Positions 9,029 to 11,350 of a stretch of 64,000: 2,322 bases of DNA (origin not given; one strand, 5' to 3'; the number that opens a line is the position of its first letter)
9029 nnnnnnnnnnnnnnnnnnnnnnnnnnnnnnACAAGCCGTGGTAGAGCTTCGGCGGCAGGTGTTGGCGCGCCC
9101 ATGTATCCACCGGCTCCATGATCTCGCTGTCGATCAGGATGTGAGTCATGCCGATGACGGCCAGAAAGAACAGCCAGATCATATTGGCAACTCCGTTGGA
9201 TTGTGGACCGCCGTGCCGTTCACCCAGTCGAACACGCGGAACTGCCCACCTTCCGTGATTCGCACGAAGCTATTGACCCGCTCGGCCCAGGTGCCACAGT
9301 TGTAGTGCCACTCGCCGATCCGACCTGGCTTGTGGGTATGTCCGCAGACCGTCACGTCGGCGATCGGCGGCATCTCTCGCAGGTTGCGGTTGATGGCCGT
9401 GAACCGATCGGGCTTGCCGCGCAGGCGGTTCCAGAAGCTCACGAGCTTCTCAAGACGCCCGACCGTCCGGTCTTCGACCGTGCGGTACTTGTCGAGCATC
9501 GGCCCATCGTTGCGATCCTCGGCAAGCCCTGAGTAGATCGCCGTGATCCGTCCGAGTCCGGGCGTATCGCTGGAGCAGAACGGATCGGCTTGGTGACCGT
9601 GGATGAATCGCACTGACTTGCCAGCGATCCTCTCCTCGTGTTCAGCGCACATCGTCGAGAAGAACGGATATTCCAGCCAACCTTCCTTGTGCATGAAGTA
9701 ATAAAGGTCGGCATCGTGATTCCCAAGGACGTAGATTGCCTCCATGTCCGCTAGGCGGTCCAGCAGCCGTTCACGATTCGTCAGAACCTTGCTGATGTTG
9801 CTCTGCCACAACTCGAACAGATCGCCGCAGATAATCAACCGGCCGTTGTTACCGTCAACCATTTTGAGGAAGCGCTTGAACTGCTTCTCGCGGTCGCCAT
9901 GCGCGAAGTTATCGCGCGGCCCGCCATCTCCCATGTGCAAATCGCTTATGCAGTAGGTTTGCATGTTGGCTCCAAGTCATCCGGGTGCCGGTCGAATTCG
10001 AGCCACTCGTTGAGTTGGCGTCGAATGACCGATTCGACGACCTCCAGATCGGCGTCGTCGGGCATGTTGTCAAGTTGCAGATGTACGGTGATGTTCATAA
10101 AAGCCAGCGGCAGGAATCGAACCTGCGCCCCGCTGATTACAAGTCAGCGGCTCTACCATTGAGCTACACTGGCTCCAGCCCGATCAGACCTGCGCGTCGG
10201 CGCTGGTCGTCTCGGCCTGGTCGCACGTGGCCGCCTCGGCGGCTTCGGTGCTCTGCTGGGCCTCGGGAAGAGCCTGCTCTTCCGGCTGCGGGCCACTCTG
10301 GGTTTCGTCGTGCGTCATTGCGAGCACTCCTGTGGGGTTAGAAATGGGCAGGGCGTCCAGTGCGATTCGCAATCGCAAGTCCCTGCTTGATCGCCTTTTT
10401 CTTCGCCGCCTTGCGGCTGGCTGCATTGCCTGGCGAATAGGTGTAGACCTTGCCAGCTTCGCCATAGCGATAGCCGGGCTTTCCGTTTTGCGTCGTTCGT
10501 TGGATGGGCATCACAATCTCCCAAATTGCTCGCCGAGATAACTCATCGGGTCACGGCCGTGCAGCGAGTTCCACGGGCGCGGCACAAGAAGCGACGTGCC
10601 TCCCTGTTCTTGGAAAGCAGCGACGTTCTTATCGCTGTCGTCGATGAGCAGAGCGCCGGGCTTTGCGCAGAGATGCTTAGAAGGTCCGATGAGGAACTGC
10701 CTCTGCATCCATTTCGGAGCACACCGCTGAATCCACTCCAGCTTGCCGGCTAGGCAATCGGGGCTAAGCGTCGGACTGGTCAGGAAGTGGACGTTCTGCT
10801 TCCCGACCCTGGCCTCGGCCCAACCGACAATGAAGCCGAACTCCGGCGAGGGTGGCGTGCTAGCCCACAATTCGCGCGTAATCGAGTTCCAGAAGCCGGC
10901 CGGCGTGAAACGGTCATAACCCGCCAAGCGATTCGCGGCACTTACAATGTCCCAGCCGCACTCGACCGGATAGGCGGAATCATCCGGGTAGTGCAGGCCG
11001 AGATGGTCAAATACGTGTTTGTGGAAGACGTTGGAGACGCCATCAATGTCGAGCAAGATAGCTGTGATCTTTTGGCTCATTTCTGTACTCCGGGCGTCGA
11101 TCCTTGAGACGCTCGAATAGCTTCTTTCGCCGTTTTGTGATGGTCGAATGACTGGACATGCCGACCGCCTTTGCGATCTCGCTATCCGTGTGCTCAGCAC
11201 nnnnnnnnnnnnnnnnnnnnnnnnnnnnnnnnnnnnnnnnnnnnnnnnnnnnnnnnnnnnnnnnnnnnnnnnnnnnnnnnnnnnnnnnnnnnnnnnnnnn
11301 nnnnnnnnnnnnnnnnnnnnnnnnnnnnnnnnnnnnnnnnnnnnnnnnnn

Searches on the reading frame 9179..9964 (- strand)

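Call 10: search_protein_families(library=pfam, proteins=[window:9179-9964:-], max_evalue=0.001)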
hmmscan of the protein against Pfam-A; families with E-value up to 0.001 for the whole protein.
window:9179-9964:- (261 aa): 2 families
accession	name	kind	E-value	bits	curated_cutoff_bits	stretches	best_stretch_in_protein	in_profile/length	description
PF00149.33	Metallophos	-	1.4e-08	35.8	21.5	1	2-213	2-191/191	Calcineurin-like phosphoesterase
PF12850.12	Metallophos_2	-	8.7e-08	32.8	27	1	1-126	1-92/154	Calcineurin-like phosphoesterase superfamily domain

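Call 74: search_protein_families(library=padloc, proteins=[window:9179-9964:-], max_evalue=0.01)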
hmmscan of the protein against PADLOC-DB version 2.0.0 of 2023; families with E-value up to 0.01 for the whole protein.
window:9179-9964:- (261 aa): 0 families

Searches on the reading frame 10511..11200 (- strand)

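Call 10: search_protein_families(library=pfam, proteins=[window:10511-11200:-], max_evalue=0.001)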
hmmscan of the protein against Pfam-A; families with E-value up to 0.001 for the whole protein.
window:10511-11200:- (229 aa): 1 family
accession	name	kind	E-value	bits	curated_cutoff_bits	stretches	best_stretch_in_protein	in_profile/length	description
PF06941.18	NT5C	-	0.00033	21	24.8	1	109-211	60-155/180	5' nucleotidase, deoxy (Pyrimidine), cytosolic type C protein (NT5C)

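Call 64: search_protein_families(library=pfam, proteins=[window:10511-11200:-], max_evalue=0.01)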
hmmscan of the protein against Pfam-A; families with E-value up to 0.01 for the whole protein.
window:10511-11200:- (229 aa): 1 family
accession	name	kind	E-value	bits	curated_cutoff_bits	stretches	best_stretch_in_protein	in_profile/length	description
PF06941.18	NT5C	-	0.00033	21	24.8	1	109-211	60-155/180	5' nucleotidase, deoxy (Pyrimidine), cytosolic type C protein (NT5C)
